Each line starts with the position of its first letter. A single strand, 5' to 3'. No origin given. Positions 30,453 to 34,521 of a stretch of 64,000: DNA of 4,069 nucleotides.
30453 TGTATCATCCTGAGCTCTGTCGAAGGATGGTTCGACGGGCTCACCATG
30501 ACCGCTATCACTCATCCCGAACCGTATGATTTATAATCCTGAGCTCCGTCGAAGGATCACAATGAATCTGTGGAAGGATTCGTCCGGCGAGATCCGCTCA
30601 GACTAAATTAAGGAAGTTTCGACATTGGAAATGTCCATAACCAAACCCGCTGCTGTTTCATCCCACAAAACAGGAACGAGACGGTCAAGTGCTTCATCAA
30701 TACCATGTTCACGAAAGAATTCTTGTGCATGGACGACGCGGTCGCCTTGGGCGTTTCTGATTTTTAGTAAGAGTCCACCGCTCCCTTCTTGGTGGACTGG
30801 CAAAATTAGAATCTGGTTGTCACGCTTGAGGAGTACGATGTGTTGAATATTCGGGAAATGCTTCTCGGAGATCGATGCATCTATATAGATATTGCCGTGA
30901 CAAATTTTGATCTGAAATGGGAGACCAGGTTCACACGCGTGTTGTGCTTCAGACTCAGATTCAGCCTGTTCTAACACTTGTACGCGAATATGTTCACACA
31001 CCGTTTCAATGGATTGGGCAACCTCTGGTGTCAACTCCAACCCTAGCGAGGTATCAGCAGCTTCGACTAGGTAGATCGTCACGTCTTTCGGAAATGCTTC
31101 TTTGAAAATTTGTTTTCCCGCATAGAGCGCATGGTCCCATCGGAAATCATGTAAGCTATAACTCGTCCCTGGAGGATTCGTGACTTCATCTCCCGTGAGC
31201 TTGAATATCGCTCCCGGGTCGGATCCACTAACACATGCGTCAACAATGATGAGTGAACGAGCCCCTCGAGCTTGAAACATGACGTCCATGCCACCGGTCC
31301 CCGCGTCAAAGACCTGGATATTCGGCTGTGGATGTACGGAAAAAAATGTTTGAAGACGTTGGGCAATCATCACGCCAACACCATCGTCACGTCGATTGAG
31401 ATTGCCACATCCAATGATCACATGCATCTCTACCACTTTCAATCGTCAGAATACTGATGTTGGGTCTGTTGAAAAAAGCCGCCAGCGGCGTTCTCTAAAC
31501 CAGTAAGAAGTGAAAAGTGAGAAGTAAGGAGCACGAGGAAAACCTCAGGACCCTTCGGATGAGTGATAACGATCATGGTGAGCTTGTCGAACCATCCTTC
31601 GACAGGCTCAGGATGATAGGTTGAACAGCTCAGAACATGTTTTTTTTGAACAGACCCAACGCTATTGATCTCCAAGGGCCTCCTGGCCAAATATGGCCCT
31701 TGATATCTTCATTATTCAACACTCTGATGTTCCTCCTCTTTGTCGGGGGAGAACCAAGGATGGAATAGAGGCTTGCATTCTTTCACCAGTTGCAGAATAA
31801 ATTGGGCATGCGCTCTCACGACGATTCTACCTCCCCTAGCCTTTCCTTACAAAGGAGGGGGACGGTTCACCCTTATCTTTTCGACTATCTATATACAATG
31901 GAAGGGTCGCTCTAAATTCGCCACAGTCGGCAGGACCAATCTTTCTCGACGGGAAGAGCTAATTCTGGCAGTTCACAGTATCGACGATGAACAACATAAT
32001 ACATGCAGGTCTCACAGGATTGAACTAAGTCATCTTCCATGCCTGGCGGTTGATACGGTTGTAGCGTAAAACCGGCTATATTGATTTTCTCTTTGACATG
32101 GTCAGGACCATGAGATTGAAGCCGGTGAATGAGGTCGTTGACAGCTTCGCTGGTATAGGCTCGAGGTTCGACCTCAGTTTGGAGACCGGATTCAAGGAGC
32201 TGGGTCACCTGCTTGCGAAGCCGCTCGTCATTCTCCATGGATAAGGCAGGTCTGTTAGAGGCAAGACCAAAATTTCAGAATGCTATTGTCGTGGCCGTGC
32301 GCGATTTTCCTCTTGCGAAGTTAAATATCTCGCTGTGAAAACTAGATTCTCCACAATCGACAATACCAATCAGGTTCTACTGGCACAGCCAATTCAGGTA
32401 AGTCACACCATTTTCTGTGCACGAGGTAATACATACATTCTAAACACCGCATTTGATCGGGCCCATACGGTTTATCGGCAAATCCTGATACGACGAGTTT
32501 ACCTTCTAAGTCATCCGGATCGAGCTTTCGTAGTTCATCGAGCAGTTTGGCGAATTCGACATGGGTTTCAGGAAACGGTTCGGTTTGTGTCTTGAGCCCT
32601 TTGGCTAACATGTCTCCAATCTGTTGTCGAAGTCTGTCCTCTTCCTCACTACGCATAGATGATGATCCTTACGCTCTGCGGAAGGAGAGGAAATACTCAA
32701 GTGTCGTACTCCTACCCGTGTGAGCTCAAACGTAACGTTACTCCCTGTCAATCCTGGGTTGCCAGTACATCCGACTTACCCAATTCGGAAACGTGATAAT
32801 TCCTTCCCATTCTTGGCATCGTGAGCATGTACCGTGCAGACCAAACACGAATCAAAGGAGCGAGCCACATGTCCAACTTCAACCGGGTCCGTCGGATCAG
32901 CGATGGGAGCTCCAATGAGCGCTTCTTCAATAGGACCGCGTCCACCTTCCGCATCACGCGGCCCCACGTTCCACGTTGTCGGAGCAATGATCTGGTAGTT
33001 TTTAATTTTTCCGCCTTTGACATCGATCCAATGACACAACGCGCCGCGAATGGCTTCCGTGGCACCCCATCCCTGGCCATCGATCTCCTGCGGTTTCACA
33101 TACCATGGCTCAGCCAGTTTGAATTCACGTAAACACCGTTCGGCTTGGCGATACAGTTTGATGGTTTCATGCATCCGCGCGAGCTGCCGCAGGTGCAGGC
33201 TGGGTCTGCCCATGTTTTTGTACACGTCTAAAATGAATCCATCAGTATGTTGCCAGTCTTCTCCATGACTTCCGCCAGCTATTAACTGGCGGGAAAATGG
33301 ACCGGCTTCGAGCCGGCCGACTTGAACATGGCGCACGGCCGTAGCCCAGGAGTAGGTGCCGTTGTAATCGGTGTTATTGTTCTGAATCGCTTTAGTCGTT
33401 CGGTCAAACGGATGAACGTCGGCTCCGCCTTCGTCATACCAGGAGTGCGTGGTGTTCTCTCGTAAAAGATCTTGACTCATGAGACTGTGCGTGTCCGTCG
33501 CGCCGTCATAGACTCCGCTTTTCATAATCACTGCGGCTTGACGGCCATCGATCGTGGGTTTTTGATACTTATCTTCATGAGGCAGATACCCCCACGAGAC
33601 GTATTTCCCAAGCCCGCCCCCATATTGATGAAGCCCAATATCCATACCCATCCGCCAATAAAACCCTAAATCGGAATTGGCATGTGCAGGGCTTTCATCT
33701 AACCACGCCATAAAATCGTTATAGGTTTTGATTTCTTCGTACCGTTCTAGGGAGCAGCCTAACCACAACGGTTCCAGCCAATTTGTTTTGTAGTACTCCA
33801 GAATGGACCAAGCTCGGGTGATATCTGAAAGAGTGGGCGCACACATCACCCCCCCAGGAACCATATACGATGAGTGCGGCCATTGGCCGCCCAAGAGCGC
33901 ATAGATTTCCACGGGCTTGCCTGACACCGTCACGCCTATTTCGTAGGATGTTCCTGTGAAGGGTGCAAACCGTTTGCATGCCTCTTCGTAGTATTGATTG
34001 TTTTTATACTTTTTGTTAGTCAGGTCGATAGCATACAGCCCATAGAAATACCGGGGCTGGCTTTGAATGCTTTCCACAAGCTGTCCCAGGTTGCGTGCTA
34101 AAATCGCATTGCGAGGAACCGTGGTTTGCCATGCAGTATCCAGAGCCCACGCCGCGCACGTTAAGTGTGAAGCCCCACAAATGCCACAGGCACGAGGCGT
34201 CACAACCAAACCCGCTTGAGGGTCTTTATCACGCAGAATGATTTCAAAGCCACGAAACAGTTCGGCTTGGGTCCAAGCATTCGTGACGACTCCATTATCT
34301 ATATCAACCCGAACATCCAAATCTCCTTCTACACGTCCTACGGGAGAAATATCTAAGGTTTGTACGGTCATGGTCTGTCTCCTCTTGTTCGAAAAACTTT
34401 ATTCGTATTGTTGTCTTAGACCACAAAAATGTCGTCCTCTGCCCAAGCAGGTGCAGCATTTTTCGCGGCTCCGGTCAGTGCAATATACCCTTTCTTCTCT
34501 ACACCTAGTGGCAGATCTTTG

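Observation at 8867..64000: Proliferating 191-bp MITE with 12-bp TIRs and exact 5-bp target-site duplications (nine copies in 64 kb)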

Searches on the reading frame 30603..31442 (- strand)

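Call 18: search_protein_families(library=pfam, proteins=[window:30603-31442:-])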
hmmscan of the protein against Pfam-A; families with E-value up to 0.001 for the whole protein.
window:30603-31442:- (279 aa): 1 family
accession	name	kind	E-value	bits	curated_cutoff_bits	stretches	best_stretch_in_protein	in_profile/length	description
PF01750.23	HycI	-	3.1e-18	66.3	23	1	26-152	3-127/130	Hydrogenase maturation protease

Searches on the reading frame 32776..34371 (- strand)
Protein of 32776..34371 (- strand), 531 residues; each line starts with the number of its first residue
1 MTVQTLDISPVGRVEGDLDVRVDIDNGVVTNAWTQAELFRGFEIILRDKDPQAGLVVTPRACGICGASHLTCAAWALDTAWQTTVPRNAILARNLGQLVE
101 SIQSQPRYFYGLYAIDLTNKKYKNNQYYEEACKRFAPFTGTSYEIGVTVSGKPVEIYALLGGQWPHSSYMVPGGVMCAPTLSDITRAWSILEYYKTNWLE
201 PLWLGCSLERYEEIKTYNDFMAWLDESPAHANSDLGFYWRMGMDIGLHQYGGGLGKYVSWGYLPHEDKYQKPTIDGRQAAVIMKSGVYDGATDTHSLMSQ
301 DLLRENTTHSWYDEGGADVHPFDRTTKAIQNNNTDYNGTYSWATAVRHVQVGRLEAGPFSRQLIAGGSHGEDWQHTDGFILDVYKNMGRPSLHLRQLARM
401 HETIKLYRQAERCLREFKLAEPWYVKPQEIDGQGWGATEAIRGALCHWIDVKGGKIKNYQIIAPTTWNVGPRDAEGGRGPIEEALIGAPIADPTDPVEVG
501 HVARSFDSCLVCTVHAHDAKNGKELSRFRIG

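Call 18: search_protein_families(library=pfam, proteins=[window:32776-34371:-])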
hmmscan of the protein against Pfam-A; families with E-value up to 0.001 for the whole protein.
window:32776-34371:- (531 aa): 1 family
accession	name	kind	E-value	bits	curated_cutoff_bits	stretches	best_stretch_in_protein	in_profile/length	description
PF00374.24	NiFeSe_Hases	-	5.2e-72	243.9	25.8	2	248-515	235-508/508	Nickel-dependent hydrogenase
